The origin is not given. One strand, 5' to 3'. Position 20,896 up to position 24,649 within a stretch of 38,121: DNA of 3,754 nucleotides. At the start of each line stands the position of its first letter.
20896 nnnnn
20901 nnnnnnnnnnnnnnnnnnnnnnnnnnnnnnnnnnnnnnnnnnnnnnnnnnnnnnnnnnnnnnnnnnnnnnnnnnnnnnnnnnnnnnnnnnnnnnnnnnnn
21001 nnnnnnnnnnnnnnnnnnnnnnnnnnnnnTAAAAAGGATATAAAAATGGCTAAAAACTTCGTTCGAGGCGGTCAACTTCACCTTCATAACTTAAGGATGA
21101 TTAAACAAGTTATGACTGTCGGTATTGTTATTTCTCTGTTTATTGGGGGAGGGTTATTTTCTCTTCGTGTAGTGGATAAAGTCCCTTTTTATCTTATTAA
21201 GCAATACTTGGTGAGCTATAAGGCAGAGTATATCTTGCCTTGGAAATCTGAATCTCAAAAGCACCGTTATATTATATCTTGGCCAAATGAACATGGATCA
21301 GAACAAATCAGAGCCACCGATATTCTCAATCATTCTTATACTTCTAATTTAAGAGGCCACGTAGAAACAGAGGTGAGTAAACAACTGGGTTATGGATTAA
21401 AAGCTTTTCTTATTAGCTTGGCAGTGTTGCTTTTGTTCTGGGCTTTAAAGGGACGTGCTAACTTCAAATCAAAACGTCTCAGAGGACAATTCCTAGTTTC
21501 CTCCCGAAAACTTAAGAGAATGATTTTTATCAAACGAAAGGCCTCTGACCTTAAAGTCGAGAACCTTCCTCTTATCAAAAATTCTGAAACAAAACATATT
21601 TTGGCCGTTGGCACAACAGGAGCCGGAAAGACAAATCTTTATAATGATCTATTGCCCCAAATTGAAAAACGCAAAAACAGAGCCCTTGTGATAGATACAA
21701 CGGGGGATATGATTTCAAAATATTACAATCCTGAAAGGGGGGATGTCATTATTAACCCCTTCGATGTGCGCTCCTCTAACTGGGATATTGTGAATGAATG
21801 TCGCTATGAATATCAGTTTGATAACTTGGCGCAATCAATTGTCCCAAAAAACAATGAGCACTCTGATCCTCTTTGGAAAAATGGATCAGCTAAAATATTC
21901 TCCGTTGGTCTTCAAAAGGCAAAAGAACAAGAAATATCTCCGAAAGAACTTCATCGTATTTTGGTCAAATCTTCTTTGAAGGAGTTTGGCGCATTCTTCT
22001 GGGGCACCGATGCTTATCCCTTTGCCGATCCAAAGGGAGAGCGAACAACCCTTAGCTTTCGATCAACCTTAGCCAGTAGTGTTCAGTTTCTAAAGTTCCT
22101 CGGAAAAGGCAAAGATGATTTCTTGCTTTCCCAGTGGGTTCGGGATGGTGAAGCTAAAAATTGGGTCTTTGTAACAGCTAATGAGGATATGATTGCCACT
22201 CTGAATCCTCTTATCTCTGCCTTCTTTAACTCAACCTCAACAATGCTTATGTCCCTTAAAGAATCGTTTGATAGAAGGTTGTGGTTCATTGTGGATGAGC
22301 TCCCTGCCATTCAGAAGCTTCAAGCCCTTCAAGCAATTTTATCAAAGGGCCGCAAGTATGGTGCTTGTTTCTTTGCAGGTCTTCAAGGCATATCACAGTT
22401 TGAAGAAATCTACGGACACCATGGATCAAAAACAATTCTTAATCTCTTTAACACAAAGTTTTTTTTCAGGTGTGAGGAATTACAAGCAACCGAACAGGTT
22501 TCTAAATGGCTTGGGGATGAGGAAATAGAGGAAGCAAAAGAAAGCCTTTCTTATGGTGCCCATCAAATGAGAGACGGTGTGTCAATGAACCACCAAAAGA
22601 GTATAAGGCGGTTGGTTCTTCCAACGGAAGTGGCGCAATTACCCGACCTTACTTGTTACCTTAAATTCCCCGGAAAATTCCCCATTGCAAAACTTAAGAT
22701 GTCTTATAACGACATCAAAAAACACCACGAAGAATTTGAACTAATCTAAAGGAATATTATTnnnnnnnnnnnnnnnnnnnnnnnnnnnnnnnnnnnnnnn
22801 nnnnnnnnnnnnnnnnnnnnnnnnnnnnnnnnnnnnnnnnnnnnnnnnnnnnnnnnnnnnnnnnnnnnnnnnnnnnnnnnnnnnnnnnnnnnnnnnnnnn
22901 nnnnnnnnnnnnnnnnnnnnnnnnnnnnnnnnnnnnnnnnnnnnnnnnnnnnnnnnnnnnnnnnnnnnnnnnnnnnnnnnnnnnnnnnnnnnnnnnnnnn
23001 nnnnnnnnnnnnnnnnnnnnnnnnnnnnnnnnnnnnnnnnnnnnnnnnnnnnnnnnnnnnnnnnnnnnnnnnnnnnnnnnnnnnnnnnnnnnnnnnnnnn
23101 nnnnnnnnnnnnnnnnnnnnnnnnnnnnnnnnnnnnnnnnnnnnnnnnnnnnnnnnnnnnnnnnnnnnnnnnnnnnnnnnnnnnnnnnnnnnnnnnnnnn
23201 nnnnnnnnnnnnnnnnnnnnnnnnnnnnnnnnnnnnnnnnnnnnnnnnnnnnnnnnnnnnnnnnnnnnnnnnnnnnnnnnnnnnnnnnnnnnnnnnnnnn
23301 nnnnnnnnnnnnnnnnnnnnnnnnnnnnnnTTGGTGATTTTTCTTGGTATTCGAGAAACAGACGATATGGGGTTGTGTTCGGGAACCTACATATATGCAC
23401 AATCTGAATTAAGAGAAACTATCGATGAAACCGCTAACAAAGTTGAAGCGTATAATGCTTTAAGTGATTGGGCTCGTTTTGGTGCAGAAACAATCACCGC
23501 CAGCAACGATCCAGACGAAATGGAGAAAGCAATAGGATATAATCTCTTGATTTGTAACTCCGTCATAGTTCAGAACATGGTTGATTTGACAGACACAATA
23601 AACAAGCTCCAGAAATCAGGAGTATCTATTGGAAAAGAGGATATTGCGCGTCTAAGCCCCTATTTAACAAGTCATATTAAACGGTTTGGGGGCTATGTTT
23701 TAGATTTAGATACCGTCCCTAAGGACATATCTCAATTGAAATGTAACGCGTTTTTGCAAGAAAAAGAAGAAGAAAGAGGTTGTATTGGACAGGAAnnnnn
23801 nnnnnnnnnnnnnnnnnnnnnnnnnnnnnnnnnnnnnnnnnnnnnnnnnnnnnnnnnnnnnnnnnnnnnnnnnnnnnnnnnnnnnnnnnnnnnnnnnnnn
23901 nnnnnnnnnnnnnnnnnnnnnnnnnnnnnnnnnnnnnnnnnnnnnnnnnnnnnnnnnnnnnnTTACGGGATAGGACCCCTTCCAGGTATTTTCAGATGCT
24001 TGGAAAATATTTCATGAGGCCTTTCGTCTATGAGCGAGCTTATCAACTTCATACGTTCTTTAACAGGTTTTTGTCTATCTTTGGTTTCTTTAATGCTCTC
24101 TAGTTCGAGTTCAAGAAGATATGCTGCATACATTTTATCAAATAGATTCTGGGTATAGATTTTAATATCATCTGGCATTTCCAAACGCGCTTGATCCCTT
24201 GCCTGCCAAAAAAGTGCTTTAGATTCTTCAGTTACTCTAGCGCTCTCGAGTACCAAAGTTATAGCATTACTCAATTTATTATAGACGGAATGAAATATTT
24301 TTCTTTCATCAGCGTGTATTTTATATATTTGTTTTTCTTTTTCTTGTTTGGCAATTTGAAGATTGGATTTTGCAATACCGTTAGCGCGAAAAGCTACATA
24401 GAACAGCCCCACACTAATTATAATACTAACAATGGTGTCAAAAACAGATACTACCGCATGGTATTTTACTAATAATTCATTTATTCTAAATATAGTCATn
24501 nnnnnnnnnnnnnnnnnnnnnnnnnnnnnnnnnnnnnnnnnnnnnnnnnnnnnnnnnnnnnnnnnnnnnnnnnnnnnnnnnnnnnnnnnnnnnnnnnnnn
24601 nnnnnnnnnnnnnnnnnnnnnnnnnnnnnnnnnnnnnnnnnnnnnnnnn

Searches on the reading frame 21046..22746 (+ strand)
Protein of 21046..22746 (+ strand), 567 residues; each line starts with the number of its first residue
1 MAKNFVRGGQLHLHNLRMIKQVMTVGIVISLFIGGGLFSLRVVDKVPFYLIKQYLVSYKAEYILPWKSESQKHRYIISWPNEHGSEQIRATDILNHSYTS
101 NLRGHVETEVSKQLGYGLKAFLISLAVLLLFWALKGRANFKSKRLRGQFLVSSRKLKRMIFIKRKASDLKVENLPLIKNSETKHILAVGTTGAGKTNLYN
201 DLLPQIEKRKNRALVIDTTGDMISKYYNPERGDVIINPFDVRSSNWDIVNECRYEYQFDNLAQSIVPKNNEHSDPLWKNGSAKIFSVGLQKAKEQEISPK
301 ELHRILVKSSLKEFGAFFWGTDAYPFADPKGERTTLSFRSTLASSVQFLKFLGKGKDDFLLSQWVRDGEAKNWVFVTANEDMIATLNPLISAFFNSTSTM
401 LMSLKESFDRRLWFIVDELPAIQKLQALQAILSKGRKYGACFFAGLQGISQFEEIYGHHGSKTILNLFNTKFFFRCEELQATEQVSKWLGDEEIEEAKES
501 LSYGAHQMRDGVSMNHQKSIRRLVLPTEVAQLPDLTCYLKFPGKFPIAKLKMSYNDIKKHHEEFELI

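Call 8: search_protein_families(library=pfam, proteins=[window:21046-22746:+], max_evalue=0.01)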
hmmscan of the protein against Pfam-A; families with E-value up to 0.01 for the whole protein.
window:21046-22746:+ (567 aa): 6 families
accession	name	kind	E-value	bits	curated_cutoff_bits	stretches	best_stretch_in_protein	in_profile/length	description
PF10412.15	TrwB_AAD_bind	-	4e-118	395.1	20.5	1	170-552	3-386/387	Type IV secretion-system coupling protein DNA-binding domain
PF12696.13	TraG-D_C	-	4.2e-24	85.3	22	1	412-533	2-125/126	TraM recognition site of TraD and TraG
PF02534.20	T4SS-DNA_transf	-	9.9e-21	74.5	20.1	1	358-555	250-446/468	Type IV secretory system Conjugative DNA transfer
PF01935.23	DUF87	-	0.00022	21.9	23.2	1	182-224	23-66/220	Helicase HerA, central domain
PF12846.13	AAA_10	-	0.00035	20.1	27.5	0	181-222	20-61/362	AAA-like domain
PF12775.13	AAA_7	-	0.0039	17.2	25.8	0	180-218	31-69/181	P-loop containing dynein motor region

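Call 97: search_solved_structures(query=window:21046-22746:+, max_evalue=1e-10, show_alignments=1)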
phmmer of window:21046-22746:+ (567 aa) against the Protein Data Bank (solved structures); distinct sequences matched with E-value up to 1e-10: 2.
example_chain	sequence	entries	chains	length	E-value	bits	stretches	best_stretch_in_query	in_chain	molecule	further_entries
1e9r_A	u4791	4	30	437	1.8e-59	204.9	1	137-555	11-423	CONJUGAL TRANSFER PROTEIN TRWB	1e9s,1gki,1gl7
1gl6_A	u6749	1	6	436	1.8e-59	204.9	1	137-555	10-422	ATPASE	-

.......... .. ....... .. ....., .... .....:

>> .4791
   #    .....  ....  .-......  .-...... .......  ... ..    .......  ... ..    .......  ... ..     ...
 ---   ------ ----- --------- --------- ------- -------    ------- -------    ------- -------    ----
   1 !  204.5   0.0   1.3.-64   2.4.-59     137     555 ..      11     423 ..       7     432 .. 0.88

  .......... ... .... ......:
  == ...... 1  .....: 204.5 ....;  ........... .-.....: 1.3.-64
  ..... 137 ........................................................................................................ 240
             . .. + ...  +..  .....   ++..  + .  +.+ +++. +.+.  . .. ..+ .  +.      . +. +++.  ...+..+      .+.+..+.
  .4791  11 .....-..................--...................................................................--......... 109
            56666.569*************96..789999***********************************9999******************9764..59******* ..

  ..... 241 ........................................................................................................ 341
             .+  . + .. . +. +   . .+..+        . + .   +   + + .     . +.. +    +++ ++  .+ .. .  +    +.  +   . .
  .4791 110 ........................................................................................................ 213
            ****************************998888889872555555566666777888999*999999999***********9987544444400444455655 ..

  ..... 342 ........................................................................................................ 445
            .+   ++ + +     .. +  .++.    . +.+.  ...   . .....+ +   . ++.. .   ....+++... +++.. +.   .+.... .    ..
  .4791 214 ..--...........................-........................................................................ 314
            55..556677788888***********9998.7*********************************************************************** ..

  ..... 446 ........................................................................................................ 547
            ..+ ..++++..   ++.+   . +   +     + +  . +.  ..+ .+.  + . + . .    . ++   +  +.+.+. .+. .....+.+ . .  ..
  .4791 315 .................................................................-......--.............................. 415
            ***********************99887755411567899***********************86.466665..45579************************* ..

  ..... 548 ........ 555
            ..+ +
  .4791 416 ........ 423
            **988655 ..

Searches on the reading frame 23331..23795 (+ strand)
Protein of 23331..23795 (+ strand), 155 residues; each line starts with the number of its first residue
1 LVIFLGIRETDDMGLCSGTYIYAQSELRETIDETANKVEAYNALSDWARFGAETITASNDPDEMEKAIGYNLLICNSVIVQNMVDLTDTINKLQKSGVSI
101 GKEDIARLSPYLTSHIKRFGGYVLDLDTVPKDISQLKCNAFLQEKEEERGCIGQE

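Call 8: search_protein_families(library=pfam, proteins=[window:23331-23795:+], max_evalue=0.01)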
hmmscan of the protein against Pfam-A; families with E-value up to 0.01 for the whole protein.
window:23331-23795:+ (155 aa): 1 family
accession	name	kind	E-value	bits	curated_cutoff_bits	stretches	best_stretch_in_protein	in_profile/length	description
PF01526.23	DDE_Tnp_Tn3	-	4.2e-24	85.5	24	1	24-122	291-389/389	Tn3 transposase DDE domain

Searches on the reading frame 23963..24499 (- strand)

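Call 15: search_protein_families(library=pfam, proteins=[window:23963-24499:-], max_evalue=0.01)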
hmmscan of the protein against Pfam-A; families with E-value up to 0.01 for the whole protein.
window:23963-24499:- (178 aa): 1 family
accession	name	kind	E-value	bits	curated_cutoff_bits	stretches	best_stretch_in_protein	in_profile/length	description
PF17428.7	DUF5412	-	0.0044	17.3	25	1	13-111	3-96/118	Family of unknown function (DUF5412)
